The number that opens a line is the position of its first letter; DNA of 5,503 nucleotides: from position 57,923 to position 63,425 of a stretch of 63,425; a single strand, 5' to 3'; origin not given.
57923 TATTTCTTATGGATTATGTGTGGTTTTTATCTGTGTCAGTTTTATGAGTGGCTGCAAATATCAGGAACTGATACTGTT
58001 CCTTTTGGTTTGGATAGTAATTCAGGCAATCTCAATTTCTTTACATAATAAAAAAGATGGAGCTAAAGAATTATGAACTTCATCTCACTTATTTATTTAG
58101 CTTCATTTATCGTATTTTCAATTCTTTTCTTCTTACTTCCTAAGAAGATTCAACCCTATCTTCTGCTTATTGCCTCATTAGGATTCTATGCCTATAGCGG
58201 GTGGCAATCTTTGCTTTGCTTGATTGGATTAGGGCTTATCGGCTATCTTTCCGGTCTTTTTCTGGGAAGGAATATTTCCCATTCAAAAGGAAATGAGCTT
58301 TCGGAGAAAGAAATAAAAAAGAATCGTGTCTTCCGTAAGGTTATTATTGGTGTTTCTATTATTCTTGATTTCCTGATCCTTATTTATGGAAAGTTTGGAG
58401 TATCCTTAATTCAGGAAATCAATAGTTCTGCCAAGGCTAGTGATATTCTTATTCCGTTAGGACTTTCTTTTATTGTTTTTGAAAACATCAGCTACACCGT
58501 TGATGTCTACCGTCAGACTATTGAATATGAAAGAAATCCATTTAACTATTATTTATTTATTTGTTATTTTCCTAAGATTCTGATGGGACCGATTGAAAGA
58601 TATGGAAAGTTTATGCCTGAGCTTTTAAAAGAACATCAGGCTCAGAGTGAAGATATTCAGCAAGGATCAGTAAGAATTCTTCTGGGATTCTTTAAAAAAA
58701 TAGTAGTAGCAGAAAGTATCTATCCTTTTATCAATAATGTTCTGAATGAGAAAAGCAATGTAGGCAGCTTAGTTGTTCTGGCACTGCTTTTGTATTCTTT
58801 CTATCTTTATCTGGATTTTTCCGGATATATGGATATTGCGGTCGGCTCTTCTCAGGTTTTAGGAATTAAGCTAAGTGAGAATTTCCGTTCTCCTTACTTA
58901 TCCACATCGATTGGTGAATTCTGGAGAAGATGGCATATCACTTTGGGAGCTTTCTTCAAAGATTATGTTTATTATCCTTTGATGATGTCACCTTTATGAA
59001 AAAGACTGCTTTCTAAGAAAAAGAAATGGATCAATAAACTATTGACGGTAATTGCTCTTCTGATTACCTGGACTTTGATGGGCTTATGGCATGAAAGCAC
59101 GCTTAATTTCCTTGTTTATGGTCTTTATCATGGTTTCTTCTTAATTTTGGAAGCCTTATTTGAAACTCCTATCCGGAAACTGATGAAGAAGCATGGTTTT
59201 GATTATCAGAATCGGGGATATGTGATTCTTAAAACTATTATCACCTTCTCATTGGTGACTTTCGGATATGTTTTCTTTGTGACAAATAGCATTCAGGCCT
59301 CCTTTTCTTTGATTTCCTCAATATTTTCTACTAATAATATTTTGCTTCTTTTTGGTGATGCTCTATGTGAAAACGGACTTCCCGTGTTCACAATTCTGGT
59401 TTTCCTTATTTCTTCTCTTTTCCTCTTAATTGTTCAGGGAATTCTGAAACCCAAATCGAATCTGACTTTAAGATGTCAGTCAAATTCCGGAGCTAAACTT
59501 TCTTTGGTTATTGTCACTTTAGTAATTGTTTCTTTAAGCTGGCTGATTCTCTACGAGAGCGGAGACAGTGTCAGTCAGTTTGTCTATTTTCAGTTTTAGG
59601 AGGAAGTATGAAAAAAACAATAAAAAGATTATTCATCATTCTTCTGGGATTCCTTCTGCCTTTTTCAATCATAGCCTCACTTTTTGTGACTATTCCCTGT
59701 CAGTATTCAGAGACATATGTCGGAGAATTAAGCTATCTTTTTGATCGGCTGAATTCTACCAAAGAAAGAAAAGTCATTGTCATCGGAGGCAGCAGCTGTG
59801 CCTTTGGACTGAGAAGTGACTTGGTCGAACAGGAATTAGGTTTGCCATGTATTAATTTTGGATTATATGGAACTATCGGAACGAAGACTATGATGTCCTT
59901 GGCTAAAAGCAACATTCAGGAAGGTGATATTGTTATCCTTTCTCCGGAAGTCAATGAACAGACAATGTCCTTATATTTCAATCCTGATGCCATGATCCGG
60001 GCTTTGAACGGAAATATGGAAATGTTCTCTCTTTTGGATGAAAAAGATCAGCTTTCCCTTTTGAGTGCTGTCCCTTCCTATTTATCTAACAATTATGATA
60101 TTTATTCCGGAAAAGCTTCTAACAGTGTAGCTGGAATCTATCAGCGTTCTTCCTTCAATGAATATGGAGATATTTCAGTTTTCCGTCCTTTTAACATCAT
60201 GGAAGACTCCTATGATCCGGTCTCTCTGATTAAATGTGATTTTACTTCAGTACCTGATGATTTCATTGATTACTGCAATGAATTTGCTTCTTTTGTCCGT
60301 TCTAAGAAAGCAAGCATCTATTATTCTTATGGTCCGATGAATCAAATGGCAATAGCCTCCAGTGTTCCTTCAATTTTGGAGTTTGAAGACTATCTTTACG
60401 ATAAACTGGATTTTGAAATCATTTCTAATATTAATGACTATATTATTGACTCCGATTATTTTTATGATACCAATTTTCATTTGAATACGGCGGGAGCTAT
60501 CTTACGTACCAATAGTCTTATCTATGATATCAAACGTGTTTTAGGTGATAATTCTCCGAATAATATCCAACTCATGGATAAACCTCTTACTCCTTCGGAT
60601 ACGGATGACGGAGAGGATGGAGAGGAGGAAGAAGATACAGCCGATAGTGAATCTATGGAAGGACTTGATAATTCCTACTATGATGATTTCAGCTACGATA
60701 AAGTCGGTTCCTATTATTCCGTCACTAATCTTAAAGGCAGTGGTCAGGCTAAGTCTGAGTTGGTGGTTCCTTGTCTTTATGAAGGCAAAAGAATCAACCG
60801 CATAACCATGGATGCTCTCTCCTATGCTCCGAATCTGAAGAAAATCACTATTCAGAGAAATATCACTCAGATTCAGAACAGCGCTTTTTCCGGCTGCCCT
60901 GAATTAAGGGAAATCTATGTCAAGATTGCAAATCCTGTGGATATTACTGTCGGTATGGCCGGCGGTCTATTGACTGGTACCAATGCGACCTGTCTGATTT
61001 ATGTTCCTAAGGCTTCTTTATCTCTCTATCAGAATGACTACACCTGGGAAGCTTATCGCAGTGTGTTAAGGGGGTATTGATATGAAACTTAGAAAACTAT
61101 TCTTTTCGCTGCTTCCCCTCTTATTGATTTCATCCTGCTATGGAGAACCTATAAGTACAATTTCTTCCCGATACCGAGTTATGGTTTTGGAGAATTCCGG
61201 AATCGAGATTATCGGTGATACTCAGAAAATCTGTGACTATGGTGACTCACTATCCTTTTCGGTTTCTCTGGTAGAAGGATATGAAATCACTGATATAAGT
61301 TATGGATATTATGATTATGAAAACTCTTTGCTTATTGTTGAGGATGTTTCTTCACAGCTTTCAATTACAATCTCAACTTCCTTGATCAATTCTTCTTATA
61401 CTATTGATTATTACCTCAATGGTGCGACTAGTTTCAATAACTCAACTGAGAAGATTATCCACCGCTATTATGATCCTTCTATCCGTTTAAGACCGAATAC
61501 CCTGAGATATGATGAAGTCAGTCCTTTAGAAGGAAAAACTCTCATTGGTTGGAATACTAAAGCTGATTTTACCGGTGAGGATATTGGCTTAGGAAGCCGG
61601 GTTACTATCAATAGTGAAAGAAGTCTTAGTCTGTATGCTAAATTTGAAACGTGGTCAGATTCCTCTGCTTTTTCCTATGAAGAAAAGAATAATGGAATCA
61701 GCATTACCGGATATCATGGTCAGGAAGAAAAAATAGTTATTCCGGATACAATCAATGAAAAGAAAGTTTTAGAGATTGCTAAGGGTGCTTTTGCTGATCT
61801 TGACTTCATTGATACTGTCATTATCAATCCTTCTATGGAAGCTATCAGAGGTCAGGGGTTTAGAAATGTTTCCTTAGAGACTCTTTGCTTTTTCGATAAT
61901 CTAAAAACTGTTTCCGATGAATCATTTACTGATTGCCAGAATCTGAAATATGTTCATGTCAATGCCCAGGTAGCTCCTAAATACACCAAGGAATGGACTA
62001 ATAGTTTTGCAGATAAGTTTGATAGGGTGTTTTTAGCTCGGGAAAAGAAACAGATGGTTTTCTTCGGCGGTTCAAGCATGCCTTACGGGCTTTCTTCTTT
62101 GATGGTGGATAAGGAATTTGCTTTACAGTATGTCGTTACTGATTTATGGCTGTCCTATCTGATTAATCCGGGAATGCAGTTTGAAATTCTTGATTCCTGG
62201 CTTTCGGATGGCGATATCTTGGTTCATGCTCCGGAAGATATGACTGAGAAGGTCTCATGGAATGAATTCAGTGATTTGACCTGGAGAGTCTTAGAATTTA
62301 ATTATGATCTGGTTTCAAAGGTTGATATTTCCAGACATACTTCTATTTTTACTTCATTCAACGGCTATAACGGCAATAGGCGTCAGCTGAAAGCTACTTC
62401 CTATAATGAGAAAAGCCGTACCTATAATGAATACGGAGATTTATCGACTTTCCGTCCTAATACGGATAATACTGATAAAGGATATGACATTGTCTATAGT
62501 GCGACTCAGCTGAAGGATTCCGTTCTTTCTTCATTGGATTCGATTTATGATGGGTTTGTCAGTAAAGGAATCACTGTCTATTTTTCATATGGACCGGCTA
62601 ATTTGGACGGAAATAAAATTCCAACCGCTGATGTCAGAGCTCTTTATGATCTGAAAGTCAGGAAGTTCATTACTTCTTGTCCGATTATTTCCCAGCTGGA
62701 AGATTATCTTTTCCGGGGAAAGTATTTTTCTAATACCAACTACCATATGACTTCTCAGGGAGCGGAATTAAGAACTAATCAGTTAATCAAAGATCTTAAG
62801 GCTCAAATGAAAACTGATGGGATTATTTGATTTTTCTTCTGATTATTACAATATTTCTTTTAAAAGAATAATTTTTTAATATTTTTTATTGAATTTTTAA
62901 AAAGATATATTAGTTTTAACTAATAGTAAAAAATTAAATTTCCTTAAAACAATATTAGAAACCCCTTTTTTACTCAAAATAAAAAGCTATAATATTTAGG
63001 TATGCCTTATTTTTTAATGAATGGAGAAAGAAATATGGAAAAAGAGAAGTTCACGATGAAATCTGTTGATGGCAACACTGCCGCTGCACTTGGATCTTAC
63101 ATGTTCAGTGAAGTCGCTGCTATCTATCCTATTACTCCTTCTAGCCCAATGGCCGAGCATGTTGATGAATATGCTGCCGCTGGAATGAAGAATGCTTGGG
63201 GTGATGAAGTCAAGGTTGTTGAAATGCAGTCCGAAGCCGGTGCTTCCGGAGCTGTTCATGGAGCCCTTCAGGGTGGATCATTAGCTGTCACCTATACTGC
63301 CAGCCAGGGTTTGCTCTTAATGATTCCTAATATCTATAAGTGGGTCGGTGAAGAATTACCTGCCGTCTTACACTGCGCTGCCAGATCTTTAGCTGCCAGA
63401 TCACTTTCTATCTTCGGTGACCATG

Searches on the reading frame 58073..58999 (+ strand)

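Call 4: search_protein_families(library=pfam, proteins=[window:58073-58999:+], max_evalue=0.01)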
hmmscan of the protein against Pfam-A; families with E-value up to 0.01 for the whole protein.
window:58073-58999:+ (308 aa): 1 family
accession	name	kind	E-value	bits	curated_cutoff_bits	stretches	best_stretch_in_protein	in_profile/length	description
PF03062.24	MBOAT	-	1.6e-18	67.5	27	1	150-304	75-250/337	MBOAT, membrane-bound O-acyltransferase family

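Call 18: search_protein_families(library=ncbifam, proteins=[window:58073-58996:+], max_evalue=0.001)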
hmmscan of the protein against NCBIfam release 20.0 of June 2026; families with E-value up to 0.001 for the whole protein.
window:58073-58996:+ (308 aa): 1 family
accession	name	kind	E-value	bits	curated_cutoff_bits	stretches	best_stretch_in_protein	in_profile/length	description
TIGR04091.1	LTA_dltB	equivalog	1.8e-42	146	375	1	88-305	78-288/380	D-alanyl-lipoteichoic acid biosynthesis protein DltB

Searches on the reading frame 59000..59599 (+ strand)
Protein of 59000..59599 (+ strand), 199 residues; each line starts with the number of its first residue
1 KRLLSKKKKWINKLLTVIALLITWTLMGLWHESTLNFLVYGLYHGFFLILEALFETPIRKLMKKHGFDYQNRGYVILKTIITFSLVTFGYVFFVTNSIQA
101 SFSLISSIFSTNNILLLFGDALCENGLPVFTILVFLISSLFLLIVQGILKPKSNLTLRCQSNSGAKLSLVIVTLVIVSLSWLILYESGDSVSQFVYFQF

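Call 4: search_protein_families(library=pfam, proteins=[window:59042-59599:+], max_evalue=0.01)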
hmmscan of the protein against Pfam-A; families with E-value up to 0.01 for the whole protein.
window:59042-59599:+ (185 aa): 0 families

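Call 18: search_protein_families(library=ncbifam, proteins=[window:59000-59599:+], max_evalue=0.001)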
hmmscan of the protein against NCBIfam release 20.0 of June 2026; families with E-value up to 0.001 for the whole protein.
window:59000-59599:+ (199 aa): 1 family
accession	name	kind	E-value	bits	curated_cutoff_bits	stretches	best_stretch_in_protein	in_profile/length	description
TIGR04091.1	LTA_dltB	equivalog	1.6e-14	54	375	1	5-94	290-377/380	D-alanyl-lipoteichoic acid biosynthesis protein DltB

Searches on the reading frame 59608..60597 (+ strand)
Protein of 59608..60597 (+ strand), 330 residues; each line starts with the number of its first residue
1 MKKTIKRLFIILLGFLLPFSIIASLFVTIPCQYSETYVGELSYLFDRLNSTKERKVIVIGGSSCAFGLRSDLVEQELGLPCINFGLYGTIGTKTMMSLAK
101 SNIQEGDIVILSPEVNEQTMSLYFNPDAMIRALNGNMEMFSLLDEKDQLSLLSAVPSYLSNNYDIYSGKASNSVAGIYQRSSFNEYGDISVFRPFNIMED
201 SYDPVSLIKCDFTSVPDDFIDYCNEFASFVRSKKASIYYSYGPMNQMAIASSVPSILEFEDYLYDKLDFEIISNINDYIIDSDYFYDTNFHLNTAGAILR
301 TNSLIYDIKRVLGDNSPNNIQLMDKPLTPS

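Call 52: find_homologous_proteins(query=window:59608-60597:+, max_evalue=0.00001)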
Query window:59608-60597:+ (330 aa): 431 proteins with E <= 0.00001 among 2532 candidates; the best 120 are listed.
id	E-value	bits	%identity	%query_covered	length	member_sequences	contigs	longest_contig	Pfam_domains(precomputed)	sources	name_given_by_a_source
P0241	5.9e-213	724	100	100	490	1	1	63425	PF13306.13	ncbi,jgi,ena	ncbi:MAG: hypothetical protein WCR67_00295 [Bacilli bacterium]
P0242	5.0e-156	537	71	100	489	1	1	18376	-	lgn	-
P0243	2.1e-115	404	57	100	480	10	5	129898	PF13306.13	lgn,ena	-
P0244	3.4e-115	403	55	99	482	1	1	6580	PF13306.13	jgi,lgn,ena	jgi:mitochondrial fission protein ELM1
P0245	3.6e-115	403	55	99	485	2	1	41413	PF13306.13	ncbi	-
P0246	1.6e-113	397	56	100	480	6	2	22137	PF13306.13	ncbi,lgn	-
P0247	2.4e-113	397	57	100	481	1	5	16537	PF13306.13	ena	-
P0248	4.8e-113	396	56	97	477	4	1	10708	PF13306.13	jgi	jgi:hypothetical protein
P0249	5.0e-110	386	55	93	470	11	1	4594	PF13306.13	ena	-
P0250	7.2e-105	369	52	95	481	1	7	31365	-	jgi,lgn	jgi:hypothetical protein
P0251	2.7e-85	305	44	100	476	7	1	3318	-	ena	-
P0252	2.2e-84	302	43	100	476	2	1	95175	-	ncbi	-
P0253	5.0e-84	300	44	99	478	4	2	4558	PF13306.13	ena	-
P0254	6.8e-84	300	44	100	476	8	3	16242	-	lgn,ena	-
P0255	6.9e-84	300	46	100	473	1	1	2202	-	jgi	-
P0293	5.8e-77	277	42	100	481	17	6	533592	-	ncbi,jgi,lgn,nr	ncbi:MAG TPA: hypothetical protein GX011_02565 [Clostridiales bacterium]|jgi:hypothetical protein|nr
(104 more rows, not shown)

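Call 53: find_encoding_contigs(protein=P0293, flank=10000, max_places=1)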
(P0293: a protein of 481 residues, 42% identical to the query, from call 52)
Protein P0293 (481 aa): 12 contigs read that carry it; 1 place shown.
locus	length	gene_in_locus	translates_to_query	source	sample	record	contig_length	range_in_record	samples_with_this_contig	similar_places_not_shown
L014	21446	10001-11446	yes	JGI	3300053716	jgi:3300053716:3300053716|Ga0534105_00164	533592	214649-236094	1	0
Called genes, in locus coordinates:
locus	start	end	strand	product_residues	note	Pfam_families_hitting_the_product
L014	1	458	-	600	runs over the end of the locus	PF00496:SBP_bac_5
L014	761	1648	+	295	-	PF03418:Peptidase_A25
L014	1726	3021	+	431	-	PF07454:SpoIIP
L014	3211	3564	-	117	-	-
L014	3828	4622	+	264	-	PF01381:HTH_3, PF12844:HTH_19 (weak), PF13443:HTH_26, PF00717:Peptidase_S24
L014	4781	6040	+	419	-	PF13477:Glyco_trans_4_2 (weak), PF13439:Glyco_transf_4, PF13579:Glyco_trans_4_4, PF00534:Glycos_transf_1, PF13692:Glyco_trans_1_4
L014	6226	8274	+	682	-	PF18998:Flg_new_2, PF13306:LRR_5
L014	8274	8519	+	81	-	-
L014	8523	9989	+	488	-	PF03062:MBOAT, PF13813:MBOAT_2 (weak)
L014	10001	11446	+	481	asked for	-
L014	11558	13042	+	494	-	PF00884:Sulfatase, PF16347:SGSH_C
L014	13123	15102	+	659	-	PF01120:Alpha_L_fucos (weak), PF14871:GHL6, PF08532:Glyco_hydro_42M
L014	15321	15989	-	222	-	-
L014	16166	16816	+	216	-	PF00702:Hydrolase, PF13419:HAD_2, PF13242:Hydrolase_like (faint)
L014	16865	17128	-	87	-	PF01649:Ribosomal_S20p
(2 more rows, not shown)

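Call 64: predict_structure(alignment_id=A2)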
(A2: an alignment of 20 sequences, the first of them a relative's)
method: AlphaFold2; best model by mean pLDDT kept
length: 490 residues; sequences in the alignment: 20
mean_pLDDT: 86.3   pTM: 0.77
mean pLDDT of the five models: 86.3, 85.2, 85.0, 84.1, 83.9
residues with pLDDT >= 90: 247; 70-90: 204; 50-70: 18; < 50: 21
segments of 3 or more residues with pLDDT < 50: 331-351
pLDDT, mean of each block of 10 residues (from residue 1): 85 81 74 81 92 96 92 97 78 92 98 90 84 84 91 83 83 76 88 84 82 91 98 98 94 95 97 96 92 95 97 93 77 37 38 75 84 90 93 87 91 94 88 96 80 81 95 82 87
secondary structure, 60 per line:
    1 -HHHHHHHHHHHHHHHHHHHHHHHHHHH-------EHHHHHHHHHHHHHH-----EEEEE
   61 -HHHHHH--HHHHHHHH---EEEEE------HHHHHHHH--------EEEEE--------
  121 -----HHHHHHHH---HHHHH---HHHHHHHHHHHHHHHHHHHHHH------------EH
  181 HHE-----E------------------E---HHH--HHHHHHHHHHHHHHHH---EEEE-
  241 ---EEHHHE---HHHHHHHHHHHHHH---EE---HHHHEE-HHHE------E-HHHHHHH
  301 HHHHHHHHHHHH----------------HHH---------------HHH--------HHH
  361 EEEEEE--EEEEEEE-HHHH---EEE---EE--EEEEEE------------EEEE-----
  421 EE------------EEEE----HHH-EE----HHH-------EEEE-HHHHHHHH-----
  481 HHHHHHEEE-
elements in order: H2-28 H37-50 E56-60 H62-67 H70-77 E81-85 H92-99 E108-112 H126-133 H137-141 H145-166 H217-232 E236-239 H253-266 H275-278 H294-312 E361-366 E369-375 H377-380 E384-386 E394-399 E412-415 E435-438 E463-466 H468-475 H481-486 E487-489

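Call 66: fold_search(model_id=the predicted structure, library=pdb)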
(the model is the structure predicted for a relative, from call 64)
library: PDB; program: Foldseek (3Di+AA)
matches with E <= 10: 1068; with E <= 0.001: 5
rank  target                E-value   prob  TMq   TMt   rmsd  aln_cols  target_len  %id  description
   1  2lz0_MODEL_1_A        1.1e-04  1.00  0.17  0.75   5.0       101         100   26  NMR structure of the protein ZP_02034617.1 from Bacteroides capillosus ATCC 29799 (released 2012-10-10)
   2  4fd0                  7.4e-04  1.00  0.18  0.22   3.1       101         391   24  Crystal structure of a putative cell surface protein (BACCAC_03700) from Bacteroides caccae ATCC 43185 at 2.07 A resolut (released 2012-07-25)
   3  6mlx_A                7.8e-04  1.00  0.18  0.39   5.2       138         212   17  Crystal structure of T. pallidum Leucine Rich Repeat protein (TpLRR) (released 2019-07-17)
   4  6mlx_B                9.7e-04  1.00  0.17  0.36   9.6       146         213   16  Crystal structure of T. pallidum Leucine Rich Repeat protein (TpLRR) (released 2019-07-17)
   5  1deo_A                9.7e-04  1.00  0.25  0.49  13.1       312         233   12  RHAMNOGALACTURONAN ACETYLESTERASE FROM ASPERGILLUS ACULEATUS AT 1.55 A RESOLUTION WITH SO4 IN THE ACTIVE SITE (released 2000-04-26)
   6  7dxm_B                1.0e-03  0.97  0.25  0.30  13.7       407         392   12  Crystal structure of DltD (released 2021-07-21)
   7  3c1u                  1.1e-03  1.00  0.26  0.50  13.0       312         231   12  D192N mutant of Rhamnogalacturonan acetylesterase (released 2008-08-05)
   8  6o93                  1.1e-03  0.97  0.26  0.31  13.4       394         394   11  D-alanyl transferase DltD from Enterococcus faecalis (released 2019-03-27)
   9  7dxm_C                1.2e-03  0.82  0.22  0.26  18.3       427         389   11  Crystal structure of DltD (released 2021-07-21)
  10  4gt6                  1.9e-03  1.00  0.17  0.21   5.7       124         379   15  Crystal structure of a leucine rich cell surface protein (FAEPRAA2165_01021) from Faecalibacterium prausnitzii A2-165 at (released 2012-09-26)
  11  6mlx_C                3.5e-03  1.00  0.16  0.35   9.7       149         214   15  Crystal structure of T. pallidum Leucine Rich Repeat protein (TpLRR) (released 2019-07-17)
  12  2o14                  3.9e-03  1.00  0.27  0.35   7.4       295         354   14  X-Ray Crystal Structure of Protein YXIM_BACsu from Bacillus subtilis. Northeast Structural Genomics Consortium Target SR (released 2006-12-12)
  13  9hi5_B                8.3e-03  0.96  0.23  0.46   8.6       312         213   12  Structure of scaffold FI6-focused design_02 (released 2025-12-03)
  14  4cp6                  8.3e-03  0.96  0.14  0.17   9.6       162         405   17  The Crystal structure of Pneumococcal vaccine antigen PcpA (released 2015-02-25)
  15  4fs7                  8.8e-03  1.00  0.17  0.21   8.8       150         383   17  Crystal structure of a leucine-rich repeat protein (BACOVA_04585) from Bacteroides ovatus ATCC 8483 at 1.19 A resolution (released 2012-09-19)
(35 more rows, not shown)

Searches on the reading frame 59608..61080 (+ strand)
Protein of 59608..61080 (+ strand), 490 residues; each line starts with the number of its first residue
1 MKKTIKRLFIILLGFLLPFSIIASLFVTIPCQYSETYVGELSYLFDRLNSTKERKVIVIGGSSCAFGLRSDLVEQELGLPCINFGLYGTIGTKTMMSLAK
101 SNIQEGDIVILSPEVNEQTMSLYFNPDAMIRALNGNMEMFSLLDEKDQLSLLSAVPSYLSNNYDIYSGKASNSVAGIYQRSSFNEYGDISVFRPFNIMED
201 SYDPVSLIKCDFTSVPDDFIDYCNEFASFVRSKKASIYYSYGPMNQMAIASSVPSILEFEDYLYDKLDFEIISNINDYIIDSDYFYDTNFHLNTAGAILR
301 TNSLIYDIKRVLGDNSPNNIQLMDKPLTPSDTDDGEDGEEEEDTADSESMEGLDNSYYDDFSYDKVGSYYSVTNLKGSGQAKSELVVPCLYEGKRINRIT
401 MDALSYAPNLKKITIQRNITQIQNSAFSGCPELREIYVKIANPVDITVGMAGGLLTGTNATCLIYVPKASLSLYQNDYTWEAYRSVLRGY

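Call 4: search_protein_families(library=pfam, proteins=[window:59608-61080:+], max_evalue=0.01)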
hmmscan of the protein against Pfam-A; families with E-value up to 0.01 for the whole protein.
window:59608-61080:+ (490 aa): 2 families
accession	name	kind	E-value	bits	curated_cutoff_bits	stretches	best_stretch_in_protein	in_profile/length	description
PF13306.12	LRR_5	-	1.1e-05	25.8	27.7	1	397-437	68-107/127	BspA type Leucine rich repeat region (6 copies)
PF13855.12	LRR_8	-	0.00063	19.9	27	1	395-438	12-56/61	Leucine rich repeat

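Call 18: search_protein_families(library=ncbifam, proteins=[window:59608-61080:+], max_evalue=0.001)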
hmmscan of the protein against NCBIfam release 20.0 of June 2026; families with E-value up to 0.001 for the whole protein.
window:59608-61080:+ (490 aa): 0 families

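Call 37: search_protein_families(library=pfam, proteins=[window:59608-61080:+], max_evalue=5)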
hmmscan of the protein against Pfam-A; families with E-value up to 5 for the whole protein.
window:59608-61080:+ (490 aa): 3 families
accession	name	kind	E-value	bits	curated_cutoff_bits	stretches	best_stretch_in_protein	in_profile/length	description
PF13306.12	LRR_5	-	1.1e-05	25.8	27.7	1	397-437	68-107/127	BspA type Leucine rich repeat region (6 copies)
PF13855.12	LRR_8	-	0.00063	19.9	27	1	395-438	12-56/61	Leucine rich repeat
PF12799.13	LRR_4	-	0.13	13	27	1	408-438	1-30/44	Leucine Rich repeats (2 copies)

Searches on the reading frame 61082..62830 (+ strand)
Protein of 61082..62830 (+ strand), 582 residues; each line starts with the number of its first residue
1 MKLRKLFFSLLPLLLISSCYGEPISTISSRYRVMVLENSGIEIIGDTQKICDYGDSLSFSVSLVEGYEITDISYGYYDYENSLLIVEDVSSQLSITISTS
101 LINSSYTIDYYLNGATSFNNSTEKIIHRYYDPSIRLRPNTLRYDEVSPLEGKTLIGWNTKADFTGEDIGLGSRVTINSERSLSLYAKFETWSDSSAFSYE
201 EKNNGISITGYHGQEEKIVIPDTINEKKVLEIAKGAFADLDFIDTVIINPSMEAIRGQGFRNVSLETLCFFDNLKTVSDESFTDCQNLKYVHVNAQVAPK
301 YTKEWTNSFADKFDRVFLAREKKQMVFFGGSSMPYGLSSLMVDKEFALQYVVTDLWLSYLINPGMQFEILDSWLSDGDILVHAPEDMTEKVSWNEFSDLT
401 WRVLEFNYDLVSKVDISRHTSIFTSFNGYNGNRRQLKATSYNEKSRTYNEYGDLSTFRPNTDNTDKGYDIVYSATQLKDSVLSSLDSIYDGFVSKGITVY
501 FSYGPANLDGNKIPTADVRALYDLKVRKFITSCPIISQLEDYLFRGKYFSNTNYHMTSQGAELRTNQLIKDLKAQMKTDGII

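Call 4: search_protein_families(library=pfam, proteins=[window:61082-62830:+], max_evalue=0.01)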
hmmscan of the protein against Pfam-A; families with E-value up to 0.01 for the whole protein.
window:61082-62830:+ (582 aa): 1 family
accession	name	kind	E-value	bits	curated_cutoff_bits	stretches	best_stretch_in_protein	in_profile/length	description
PF13306.12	LRR_5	-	2.2e-08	34.5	27.7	1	226-297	19-90/127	BspA type Leucine rich repeat region (6 copies)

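Call 18: search_protein_families(library=ncbifam, proteins=[window:61082-62830:+], max_evalue=0.001)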
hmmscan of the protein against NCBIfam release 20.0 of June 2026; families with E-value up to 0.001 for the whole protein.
window:61082-62830:+ (582 aa): 0 families

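Call 37: search_protein_families(library=pfam, proteins=[window:61082-62830:+], max_evalue=5)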
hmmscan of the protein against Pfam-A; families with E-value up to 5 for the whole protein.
window:61082-62830:+ (582 aa): 2 families
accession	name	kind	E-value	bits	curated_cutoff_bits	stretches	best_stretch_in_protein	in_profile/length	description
PF13306.12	LRR_5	-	2.2e-08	34.5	27.7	1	226-297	19-90/127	BspA type Leucine rich repeat region (6 copies)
PF09479.16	Flg_new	-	0.13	12.8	27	1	106-187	1-65/65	Listeria-Bacteroides repeat domain (List_Bact_rpt)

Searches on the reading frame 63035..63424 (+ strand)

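Call 83: search_protein_families(library=pfam, proteins=[window:63035-63424:+], max_evalue=0.001)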
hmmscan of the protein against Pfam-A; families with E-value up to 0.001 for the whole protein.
window:63035-63424:+ (130 aa): 1 family
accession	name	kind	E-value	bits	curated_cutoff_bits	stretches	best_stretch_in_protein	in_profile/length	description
PF01855.24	POR_N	-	1.8e-40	139.6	27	1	23-130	5-109/231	Pyruvate flavodoxin/ferredoxin oxidoreductase, thiamine diP-bdg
